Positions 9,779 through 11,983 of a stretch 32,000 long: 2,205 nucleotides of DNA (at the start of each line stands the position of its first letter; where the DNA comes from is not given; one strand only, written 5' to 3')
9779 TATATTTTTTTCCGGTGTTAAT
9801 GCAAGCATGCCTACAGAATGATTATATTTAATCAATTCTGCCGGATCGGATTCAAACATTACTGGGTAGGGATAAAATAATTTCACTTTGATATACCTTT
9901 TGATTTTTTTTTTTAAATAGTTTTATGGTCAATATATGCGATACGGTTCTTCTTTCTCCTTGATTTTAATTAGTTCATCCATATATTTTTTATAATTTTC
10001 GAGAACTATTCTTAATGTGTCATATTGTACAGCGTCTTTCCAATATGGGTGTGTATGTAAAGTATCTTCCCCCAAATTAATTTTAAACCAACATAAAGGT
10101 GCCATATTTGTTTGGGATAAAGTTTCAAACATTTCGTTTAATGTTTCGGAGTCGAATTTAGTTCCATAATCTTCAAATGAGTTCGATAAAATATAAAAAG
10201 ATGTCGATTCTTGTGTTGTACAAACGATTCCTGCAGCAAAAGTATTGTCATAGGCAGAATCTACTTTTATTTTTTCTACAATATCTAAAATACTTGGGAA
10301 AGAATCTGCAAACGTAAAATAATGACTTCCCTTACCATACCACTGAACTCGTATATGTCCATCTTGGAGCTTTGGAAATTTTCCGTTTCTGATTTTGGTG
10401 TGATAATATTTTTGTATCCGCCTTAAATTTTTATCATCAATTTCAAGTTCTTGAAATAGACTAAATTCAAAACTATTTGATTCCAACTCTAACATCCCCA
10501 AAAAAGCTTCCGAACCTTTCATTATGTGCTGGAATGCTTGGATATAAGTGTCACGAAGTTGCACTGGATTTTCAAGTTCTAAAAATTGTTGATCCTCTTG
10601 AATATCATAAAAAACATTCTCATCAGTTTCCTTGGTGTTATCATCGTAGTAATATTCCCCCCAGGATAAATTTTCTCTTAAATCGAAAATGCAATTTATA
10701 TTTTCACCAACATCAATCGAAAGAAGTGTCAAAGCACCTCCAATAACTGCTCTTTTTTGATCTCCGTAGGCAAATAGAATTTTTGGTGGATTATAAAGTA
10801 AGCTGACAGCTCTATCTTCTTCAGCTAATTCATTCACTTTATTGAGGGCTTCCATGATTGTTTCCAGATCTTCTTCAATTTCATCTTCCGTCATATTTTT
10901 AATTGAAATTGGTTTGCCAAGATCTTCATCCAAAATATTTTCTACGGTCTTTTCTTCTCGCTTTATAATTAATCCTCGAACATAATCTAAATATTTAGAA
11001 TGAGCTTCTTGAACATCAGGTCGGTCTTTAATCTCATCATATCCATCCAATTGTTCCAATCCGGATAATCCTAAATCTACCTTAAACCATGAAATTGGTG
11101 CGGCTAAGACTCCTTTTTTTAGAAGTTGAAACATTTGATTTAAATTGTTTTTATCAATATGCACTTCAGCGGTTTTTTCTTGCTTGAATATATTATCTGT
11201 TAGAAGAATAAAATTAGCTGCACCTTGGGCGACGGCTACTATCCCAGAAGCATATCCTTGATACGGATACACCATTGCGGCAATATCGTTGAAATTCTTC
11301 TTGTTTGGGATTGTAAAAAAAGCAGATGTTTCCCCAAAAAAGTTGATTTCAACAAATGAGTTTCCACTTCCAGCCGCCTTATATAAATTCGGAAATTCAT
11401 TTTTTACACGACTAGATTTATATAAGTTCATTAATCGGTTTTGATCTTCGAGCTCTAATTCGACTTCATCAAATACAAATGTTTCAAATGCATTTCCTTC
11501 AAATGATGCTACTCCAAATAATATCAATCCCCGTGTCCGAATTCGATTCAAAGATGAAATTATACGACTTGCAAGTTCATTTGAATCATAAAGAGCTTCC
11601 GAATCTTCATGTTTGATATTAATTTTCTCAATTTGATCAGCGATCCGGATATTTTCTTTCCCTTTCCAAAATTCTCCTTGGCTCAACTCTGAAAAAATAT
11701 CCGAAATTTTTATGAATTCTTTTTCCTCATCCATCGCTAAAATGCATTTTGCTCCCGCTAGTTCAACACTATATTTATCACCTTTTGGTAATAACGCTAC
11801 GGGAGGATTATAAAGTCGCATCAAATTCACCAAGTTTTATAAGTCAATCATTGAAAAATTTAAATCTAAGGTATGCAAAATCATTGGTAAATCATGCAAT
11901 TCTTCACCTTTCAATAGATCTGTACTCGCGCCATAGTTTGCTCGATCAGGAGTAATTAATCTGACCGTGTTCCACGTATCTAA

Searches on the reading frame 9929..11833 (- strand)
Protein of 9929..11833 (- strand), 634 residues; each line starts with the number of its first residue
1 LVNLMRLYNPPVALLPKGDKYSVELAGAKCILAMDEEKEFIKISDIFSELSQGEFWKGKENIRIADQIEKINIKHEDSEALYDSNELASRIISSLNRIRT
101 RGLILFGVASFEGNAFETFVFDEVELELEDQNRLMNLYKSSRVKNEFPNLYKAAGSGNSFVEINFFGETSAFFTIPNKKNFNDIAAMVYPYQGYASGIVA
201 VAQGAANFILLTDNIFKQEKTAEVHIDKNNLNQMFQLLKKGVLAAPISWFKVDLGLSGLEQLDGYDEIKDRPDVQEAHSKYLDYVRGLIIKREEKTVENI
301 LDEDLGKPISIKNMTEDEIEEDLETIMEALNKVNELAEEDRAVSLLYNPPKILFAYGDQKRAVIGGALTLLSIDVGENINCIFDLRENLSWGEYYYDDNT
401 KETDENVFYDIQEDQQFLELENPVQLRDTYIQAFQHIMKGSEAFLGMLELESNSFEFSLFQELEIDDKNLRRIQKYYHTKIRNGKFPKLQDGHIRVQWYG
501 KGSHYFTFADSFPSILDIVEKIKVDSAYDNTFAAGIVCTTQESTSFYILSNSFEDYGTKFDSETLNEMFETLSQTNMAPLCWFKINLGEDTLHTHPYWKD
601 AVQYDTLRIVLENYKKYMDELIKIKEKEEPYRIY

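Call 4: search_protein_families(library=pfam, proteins=[window:9929-11833:-], max_evalue=0.01)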
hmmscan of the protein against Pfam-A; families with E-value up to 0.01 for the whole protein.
window:9929-11833:- (634 aa): 0 families

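Call 13: search_protein_families(library=pfam, proteins=[window:9929-11833:-], max_evalue=10)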
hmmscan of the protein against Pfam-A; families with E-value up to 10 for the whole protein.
window:9929-11833:- (634 aa): 2 families
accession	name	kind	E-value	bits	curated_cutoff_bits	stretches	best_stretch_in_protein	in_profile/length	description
PF25473.1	MXRA7_helical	-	0.42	11.1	22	0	217-240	19-42/64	MXRA7 helical domain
PF08621.15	RPAP1_N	-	0.78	10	25.3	1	311-331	11-31/46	RPAP1-like, N-terminal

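Call 15: find_homologous_proteins(query=window:9929-11833:-, max_evalue=0.001)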
Query window:9929-11833:- (634 aa): 35 proteins with E <= 0.001 among 8000 candidates.
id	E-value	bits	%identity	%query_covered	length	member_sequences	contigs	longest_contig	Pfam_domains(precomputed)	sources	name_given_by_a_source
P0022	0.0e+0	1418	100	99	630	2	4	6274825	-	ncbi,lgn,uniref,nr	ncbi:hypothetical protein NEF87_003727 [Candidatus Lokiarchaeum ossiferum]|uniref:Uncharacterized pr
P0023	0.0e+0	1111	84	91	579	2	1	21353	-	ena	-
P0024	0.0e+0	1040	73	99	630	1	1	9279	-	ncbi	-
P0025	3.9e-263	893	63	99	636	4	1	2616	-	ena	-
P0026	6.0e-258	876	61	99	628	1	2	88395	-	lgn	-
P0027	8.4e-257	872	62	99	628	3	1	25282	-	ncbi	ncbi:MAG: hypothetical protein ACTSYI_01660 [Promethearchaeota archaeon]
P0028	1.7e-256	871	61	99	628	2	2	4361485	-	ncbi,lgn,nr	ncbi:MAG: hypothetical protein K9W44_18150 [Candidatus Lokiarchaeota archaeon]|nr:hypothetical prote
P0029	6.7e-255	866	61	99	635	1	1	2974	-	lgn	-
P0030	2.6e-252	857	61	99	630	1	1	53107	-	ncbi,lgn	-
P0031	3.9e-252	856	60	99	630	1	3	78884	-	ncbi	ncbi:MAG: hypothetical protein ACTSVU_04620 [Promethearchaeota archaeon]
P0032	4.1e-252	856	61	99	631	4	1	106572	-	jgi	-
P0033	1.5e-250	851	60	99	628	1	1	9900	-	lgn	-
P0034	1.3e-249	848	60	99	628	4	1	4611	-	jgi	-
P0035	1.5e-227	775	56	100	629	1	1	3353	-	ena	-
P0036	2.3e-227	775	56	100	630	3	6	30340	-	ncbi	ncbi:MAG: hypothetical protein ACTSWX_03550 [Promethearchaeota archaeon]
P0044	2.1e-222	758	55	100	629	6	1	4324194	-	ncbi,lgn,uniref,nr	ncbi:hypothetical protein DSAG12_01307 [Promethearchaeum syntrophicum]|uniref:Uncharacterized protei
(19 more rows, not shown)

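Call 16: find_encoding_contigs(protein=P0044, flank=10000, max_places=1)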
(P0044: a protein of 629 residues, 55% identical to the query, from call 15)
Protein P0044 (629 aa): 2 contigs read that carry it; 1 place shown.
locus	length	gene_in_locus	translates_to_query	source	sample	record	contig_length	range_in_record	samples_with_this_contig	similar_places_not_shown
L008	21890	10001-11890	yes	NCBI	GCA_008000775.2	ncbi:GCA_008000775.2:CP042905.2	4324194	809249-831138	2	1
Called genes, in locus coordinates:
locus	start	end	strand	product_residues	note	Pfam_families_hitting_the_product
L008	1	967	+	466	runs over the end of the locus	PF13347:MFS_2, PF07690:MFS_1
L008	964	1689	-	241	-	-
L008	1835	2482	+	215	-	PF00857:Isochorismatase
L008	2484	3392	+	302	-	PF00070:Pyr_redox (faint), PF07992:Pyr_redox_2, PF13738:Pyr_redox_3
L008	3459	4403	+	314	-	-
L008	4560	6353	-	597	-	PF00501:AMP-binding, PF13193:AMP-binding_C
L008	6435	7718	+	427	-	PF00082:Peptidase_S8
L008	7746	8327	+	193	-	PF04307:YdjM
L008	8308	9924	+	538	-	PF00346:Complex1_49kDa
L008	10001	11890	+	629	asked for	-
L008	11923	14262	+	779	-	-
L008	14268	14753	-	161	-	PF22769:DCD, PF00692:dUTPase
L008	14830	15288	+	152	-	-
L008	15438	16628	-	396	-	PF00266:Aminotran_5, PF01041:DegT_DnrJ_EryC1 (weak), PF01212:Beta_elim_lyase, PF00282:Pyridoxal_deC (weak)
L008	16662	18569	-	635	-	PF03485:Arg_tRNA_synt_N (weak), PF00750:tRNA-synt_1d, PF05746:DALR_1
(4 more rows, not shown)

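Call 17: find_encoding_contigs(protein=P0028, flank=10000, max_places=1)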
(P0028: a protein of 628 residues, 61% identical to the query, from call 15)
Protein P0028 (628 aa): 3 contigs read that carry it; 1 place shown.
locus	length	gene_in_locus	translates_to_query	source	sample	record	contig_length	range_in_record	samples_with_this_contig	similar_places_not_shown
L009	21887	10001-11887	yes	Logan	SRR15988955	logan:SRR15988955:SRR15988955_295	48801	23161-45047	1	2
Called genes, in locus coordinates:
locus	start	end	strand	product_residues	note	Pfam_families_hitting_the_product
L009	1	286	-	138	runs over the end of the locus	PF02627:CMD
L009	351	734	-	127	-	-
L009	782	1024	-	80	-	-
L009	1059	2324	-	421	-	PF02635:DsrE (weak)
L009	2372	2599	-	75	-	PF01206:TusA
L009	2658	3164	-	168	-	PF04143:Sulf_transp (weak)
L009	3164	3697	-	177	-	PF04143:Sulf_transp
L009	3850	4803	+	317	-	PF00126:HTH_1, PF03466:LysR_substrate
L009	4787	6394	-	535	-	PF00890:FAD_binding_2, PF01266:DAO, PF03486:HI0933_like (faint), PF07992:Pyr_redox_2 (faint), PF02910:Succ_DH_flav_C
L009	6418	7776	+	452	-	PF00082:Peptidase_S8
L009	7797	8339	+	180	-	PF04307:YdjM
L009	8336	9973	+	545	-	PF00346:Complex1_49kDa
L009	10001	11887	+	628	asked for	-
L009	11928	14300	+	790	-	-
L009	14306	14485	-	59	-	-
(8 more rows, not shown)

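Call 24: search_solved_structures(query=A2, max_evalue=10)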
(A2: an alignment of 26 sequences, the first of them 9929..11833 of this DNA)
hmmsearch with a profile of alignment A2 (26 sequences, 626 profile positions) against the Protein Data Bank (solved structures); distinct sequences matched with E-value up to 10: 10.
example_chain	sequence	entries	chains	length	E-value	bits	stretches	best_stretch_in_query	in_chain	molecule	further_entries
6hgd_A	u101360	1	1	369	0.17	13.6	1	144-183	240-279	Alpha-1-antichymotrypsin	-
6hgg_A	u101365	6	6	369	0.17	13.5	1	144-181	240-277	Alpha-1-antichymotrypsin | alpha1-Antichymotrypsin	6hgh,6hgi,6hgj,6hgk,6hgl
6hgm_A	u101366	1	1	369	0.17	13.5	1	144-181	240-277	Alpha-1-antichymotrypsin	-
4lru_A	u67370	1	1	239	0.34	12.6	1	123-191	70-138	Glyoxalase III (glutathione-independent)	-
7uj6_A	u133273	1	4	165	0.36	12.5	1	252-336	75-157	Outer surface protein C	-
5xnt_A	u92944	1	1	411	0.88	11.2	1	260-345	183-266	Cytochrome P450 CYP106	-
4yt3_A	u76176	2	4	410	0.96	11.1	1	264-345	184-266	Cytochrome P450(MEG)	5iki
1qvv_A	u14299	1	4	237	1.5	10.4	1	157-207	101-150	YDR533c protein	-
3kkl_A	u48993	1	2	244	1.6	10.4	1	133-191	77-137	Probable chaperone protein HSP33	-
3mii_A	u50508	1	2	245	1.6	10.3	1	133-191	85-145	Probable chaperone protein HSP33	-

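Call 27: search_protein_families(library=ncbifam, proteins=[window:9929-11833:-], max_evalue=0.01)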
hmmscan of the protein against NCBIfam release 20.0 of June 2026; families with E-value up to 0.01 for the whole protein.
window:9929-11833:- (634 aa): 0 families

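Call 31: predict_structure(alignment_id=A2)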
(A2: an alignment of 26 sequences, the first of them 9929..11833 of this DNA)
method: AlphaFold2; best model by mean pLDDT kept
length: 634 residues; sequences in the alignment: 26
mean_pLDDT: 81.4   pTM: 0.49
mean pLDDT of the five models: 81.4, 80.2, 80.2, 76.6, 73.8
residues with pLDDT >= 90: 199; 70-90: 316; 50-70: 106; < 50: 13
segments of 3 or more residues with pLDDT < 50: 218-221
pLDDT, mean of each block of 10 residues (from residue 1): 75 80 86 92 91 75 68 84 90 95 93 71 72 77 71 72 87 78 84 88 86 65 64 79 80 91 90 94 87 53 55 77 76 54 80 79 88 84 89 69 57 70 92 93 94 84 86 88 73 82 79 83 88 93 89 77 93 90 93 91 91 95 86 59
secondary structure, 60 per line:
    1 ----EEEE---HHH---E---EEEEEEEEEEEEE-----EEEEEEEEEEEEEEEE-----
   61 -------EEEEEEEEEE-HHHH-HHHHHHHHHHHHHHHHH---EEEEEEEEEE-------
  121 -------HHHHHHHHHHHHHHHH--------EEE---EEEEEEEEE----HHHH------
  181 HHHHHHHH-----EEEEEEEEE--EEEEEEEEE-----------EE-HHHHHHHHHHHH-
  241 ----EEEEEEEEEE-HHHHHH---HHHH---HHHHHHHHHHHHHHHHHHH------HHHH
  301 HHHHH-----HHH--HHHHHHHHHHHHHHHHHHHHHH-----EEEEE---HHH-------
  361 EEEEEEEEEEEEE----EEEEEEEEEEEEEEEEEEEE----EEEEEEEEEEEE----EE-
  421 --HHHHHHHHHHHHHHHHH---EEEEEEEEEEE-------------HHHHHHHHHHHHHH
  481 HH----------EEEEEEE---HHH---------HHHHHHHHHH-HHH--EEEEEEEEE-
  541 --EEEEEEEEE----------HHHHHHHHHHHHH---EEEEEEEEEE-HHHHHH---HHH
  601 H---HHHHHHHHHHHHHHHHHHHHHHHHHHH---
elements in order: E5-8 E22-34 E40-55 E68-77 H79-82 H84-100 E104-113 H128-143 E152-154 E158-166 H171-174 H181-188 E194-202 E205-213 H228-239 E245-254 H256-261 H265-268 H272-290 H297-305 H316-337 E343-347 E361-373 E378-397 E402-413 H423-439 E443-453 H467-482 E493-499 H515-524 E531-539 E543-551 H562-574 E578-587 H589-594 H598-601 H605-631

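Call 34: fold_search(model_id=the predicted structure, library=pdb)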
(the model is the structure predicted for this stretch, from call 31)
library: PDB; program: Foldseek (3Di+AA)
matches with E <= 10: 126; with E <= 0.001: 0
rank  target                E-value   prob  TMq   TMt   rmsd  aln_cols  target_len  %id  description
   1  8ugb_A                2.0e-01  0.06  0.07  0.07  21.7       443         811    8  Cryo-EM structure of bovine phosphodiesterase 6 bound to udenafil (released 2024-01-17)
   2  4e0q_A                4.9e-01  0.18  0.07  0.25  11.2       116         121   13  Crystal structure of MPN domain from COP9 signalosome (released 2012-03-21)
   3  9cxi_A                5.4e-01  0.04  0.07  0.06  21.8       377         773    8  Structure of PDE6C in complex with the rod inhibitory p gamma subunit in the absence of added cGMP (released 2024-12-18)
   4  7ovp_A                5.4e-01  0.04  0.07  0.10  20.7       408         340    7  Crystal structure of the chemotactic adaptor protein CheF (released 2022-04-27)
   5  8ulg_B                8.5e-01  0.05  0.08  0.06  21.2       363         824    8  Cryo-EM structure of bovine phosphodiesterase 6 bound to IBMX (released 2024-01-17)
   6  6mzb_A                1.0e+00  0.03  0.07  0.06  22.1       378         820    8  Cryo-EM structure of phosphodiesterase 6 (released 2019-03-06)
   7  7wwu_C                1.2e+00  0.05  0.09  0.15  19.7       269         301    8  ICP1 Csy complex (released 2023-04-26)
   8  9sjo_D                1.5e+00  0.06  0.09  0.16  19.5       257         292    8  Type I-F_HNH variant Cascade target-free RNP, HNH domain in middle position (released 2026-02-04)
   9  6sgw_J                1.5e+00  0.04  0.05  0.08  15.1        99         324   10  Structure of the ESX-3 core complex (released 2019-10-09)
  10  6vqw_H                1.5e+00  0.04  0.09  0.15  20.4       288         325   10  Type I-F CRISPR-Csy complex with its inhibitor AcrF8 (released 2020-03-11)
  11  3r5x_A                1.9e+00  0.06  0.06  0.10  10.5        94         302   13  Crystal Structure of D-alanine--D-Alanine Ligase from Bacillus anthracis complexed with ATP (released 2011-04-06)
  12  8ugs_B                1.9e+00  0.02  0.07  0.06  21.5       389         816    8  Cryo-EM structure of bovine phosphodiesterase 6 bound to cGMP (released 2024-01-17)
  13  8k0k_H                2.0e+00  0.05  0.09  0.17  16.5       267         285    9  Crystal structure of Csy complex (released 2024-07-10)
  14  9cxh_A                2.0e+00  0.05  0.07  0.06  20.6       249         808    8  Structure of PDE6C in complex with the rod inhibitory p gamma subunit in the presence of cGMP (released 2024-12-18)
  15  6h4j_A                2.1e+00  0.03  0.09  0.12  29.1       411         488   10  Usp25 catalytic domain (released 2019-03-27)
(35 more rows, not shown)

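Call 35: search_protein_families(library=pfam, alignment_id=A2, max_evalue=10)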
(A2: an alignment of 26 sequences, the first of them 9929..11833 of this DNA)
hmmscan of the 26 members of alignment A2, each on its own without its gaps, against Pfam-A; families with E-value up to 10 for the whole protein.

A. member 1, window:9929-11833:- (634 aa): 2 families
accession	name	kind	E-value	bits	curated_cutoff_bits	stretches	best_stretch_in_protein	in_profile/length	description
PF25473.1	MXRA7_helical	-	0.42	11.1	22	0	217-240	19-42/64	MXRA7 helical domain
PF08621.15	RPAP1_N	-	0.78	10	25.3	1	311-331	11-31/46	RPAP1-like, N-terminal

B. families by the number of members that match (of 26 scanned): 25 families
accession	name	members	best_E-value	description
PF02024.20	Leptin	3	7.7e-05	Leptin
PF02686.20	GatC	3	0.11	Glu-tRNAGln amidotransferase C subunit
PF18474.7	DUF5614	2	0.059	Family of unknown function (DUF5614)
PF19788.4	DUF6272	2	2.6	Family of unknown function (DUF6272)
PF14823.11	Sirohm_synth_C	1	0.0027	Sirohaem biosynthesis protein C-terminal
PF11193.13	DUF2812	1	0.028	Protein of unknown function (DUF2812)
PF21984.2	DnaD_N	1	0.029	DnaD N-terminal domain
PF12464.13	Mac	1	0.03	Maltose acetyltransferase hexapeptide capping motif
PF15605.11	Ntox28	1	0.03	Bacterial toxin 28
PF22619.2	DNA_polI_exo1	1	0.04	DNA polymerase I, ribonuclease H-like domain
PF02889.21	Sec63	1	0.057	Sec63 Brl domain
PF09123.17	DUF1931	1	0.07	Domain of unknown function (DUF1931)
PF20300.4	prok_STING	1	0.092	Prokaryotic STING domain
PF00390.24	malic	1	0.1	Malic enzyme, N-terminal domain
PF12239.13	DUF3605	1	0.12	Protein of unknown function (DUF3605)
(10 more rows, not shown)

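Call 41: search_protein_representatives(alignment_id=A2)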
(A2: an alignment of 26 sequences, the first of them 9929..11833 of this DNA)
Query: 26 sequences, 626 profile positions. Proteins with E-value up to 0.001 (for the whole library): 68; up to 1e-10: 54; up to 1e-30: 29. The best 68 are listed.
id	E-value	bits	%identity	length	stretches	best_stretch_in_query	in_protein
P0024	0.0e+00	1054.0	-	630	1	2-626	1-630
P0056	8.4e-182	622.4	-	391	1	150-536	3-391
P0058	9.5e-165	566.1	-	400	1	227-626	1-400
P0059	1.8e-95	337.2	-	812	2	284-624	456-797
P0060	2.2e-94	333.7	-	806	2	290-625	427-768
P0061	3.1e-93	329.9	-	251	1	227-480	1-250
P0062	1.1e-92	328.0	-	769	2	301-624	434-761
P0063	1.2e-91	324.6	-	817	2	293-625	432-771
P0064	1.7e-88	314.2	-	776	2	253-624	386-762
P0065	6.4e-84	299.1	-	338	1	2-323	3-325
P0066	2.2e-79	284.1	-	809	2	292-591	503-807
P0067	2.4e-66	241.0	-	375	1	289-622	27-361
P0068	6.3e-64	233.1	-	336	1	3-328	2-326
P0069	3.7e-62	227.2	-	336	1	2-287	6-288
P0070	4.1e-62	227.1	-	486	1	283-624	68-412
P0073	9.5e-60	219.3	-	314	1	1-329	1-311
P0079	1.1e-41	159.5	-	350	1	3-336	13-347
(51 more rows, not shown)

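Call 42: find_encoding_contigs(protein=P0068, flank=8000, max_places=2)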
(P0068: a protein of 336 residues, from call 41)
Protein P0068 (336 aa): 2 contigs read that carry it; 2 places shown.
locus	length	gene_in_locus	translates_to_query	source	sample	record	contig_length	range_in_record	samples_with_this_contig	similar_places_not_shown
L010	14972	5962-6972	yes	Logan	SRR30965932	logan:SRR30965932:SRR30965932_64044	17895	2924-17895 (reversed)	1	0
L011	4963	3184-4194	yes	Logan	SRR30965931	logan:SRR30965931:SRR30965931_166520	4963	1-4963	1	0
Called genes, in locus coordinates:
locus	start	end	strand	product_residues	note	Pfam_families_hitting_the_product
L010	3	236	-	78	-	?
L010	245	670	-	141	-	PF00731:AIRC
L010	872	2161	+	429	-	PF00108:Thiolase_N, PF02803:Thiolase_C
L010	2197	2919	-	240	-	PF23914:TPR_CcmH_CycH (weak), PF13414:TPR_11 (weak), PF13432:TPR_16 (weak), PF13431:TPR_17, PF00515:TPR_1, PF07719:TPR_2, PF13181:TPR_8, PF13424:TPR_12, +9 more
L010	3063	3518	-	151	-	-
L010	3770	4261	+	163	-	PF22769:DCD, PF00692:dUTPase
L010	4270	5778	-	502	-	PF02629:CoA_binding (weak), PF13380:CoA_binding_2, PF13607:Succ_CoA_lig, PF19045:Ligase_CoA_2 (weak)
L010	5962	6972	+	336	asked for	-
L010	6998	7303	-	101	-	PF02686:GatC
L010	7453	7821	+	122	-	-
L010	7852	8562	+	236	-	PF00702:Hydrolase, PF13419:HAD_2, PF13242:Hydrolase_like (weak)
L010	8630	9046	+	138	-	-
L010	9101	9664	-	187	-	-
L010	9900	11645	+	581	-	PF07726:AAA_3 (weak), PF07728:AAA_5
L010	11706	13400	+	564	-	-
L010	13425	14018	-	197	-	PF04079:SMC_ScpB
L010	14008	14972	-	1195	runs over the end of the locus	PF02463:SMC_N, PF13304:AAA_21 (weak), PF13476:AAA_23, PF06470:SMC_hinge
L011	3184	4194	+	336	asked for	-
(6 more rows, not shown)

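Call 44: find_related_loci(query=A2, collection=genome_contigs, flank=10000)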
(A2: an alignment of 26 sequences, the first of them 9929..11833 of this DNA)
Query A2 (634 aa) in genome_contigs; peptide patterns used: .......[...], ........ (x = any residue, [..] = any of these).
155 stretches matched a pattern; 9 encode a relative of the query (tblastn E <= 1e-3); 9 distinct loci.
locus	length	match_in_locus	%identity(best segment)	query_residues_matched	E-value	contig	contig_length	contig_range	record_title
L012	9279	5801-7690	73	5-634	0e+0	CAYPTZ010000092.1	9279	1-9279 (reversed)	MAG TPA_asm: uncultured archaeon isolate binchicken_co116_149 genome assembly, contig: NODE_8581_length_9279_cov_4.07816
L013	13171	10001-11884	61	5-634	0e+0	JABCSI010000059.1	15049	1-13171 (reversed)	MAG: Promethearchaeota archaeon isolate HM1_B6_4 NODE_1878_length_15049_cov_0.654336, whole genome shotgun sequence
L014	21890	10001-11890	61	3-634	0e+0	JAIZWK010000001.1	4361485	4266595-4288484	MAG: Candidatus Harpocratesius repetitus isolate FW102 FWG169_LokiFW102v12_contig001_4361485bp, whole genome shotgun seq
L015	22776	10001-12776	60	4-634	0e+0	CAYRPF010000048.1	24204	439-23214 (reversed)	MAG TPA_asm: uncultured archaeon isolate binchicken_co256_1 genome assembly, contig: NODE_3772_length_24204_cov_7.812249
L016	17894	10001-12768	55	3-634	0e+0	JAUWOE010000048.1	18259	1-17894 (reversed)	MAG: Promethearchaeum sp. isolate CSMAG_2442 CSMAG_2442_k141_214010_length_18259_cov_7.7330, whole genome shotgun sequen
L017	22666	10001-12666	56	4-634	0e+0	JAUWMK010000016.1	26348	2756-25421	MAG: Promethearchaeum sp. isolate CSMAG_2396 CSMAG_2396_k141_1242129_length_26348_cov_6.9950, whole genome shotgun seque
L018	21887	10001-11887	55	4-634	0e+0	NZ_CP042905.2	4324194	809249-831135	Promethearchaeum syntrophicum strain MK-D1 chromosome, complete genome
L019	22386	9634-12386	51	1-634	0e+0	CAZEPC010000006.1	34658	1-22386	MAG TPA_asm: uncultured archaeon isolate binchicken_co13_463 genome assembly, contig: NODE_1393_length_34658_cov_4.71447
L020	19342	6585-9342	55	4-634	0e+0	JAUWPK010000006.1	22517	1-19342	MAG: Promethearchaeum sp. isolate CSMAG_2474 CSMAG_2474_k141_3289_length_22517_cov_7.0000, whole genome shotgun sequence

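Call 65: search_protein_families(library=padloc, proteins=[window:9929-11833:-], max_evalue=0.1)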
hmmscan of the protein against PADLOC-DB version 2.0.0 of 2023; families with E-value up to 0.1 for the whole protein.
window:9929-11833:- (634 aa): 0 families

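Call 69: find_encoding_contigs(protein=P0079, flank=8000, max_places=1)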
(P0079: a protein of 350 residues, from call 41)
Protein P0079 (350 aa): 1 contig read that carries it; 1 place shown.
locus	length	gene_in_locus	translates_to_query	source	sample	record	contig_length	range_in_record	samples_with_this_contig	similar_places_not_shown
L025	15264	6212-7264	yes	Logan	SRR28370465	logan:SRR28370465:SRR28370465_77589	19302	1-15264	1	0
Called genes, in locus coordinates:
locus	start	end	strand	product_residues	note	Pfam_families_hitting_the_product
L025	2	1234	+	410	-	?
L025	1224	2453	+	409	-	PF01896:DNA_primase_S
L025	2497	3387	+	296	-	PF22090:Gins51_C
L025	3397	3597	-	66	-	PF04135:Nop10p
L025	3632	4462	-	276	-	PF00575:S1 (weak), PF07541:EIF_2_alpha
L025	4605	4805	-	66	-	PF01667:Ribosomal_S27e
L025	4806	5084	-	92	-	PF00935:Ribosomal_L44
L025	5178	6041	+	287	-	-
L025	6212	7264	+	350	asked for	-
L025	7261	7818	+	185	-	PF01545:Cation_efflux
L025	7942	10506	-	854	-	-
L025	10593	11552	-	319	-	PF13424:TPR_12 (faint), PF00515:TPR_1 (faint), PF07719:TPR_2 (faint), PF13374:TPR_10 (faint)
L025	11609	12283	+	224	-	-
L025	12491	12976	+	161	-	PF00025:Arf, PF00071:Ras, PF01926:MMR_HSR1, PF08477:Roc, PF00009:GTP_EFTU (weak)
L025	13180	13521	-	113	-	-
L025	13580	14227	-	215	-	PF01949:Endo_dU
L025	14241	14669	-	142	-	PF11469:Ribonucleas_3_2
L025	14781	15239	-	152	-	PF13656:RNA_pol_L_2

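Call 70: find_encoding_contigs(protein=P0073, flank=8000, max_places=1)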
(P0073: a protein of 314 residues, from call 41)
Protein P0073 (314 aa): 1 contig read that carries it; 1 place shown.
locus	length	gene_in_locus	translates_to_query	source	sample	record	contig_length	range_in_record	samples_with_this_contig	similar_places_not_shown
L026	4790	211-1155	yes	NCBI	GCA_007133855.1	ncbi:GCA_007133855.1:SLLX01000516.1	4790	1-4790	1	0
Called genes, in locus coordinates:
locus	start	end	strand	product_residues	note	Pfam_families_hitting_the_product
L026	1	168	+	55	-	?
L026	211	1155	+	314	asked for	-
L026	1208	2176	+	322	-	-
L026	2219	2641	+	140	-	-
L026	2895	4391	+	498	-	PF00025:Arf, PF00071:Ras (weak), PF04670:Gtr1_RagA, PF08477:Roc (weak)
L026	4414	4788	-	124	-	?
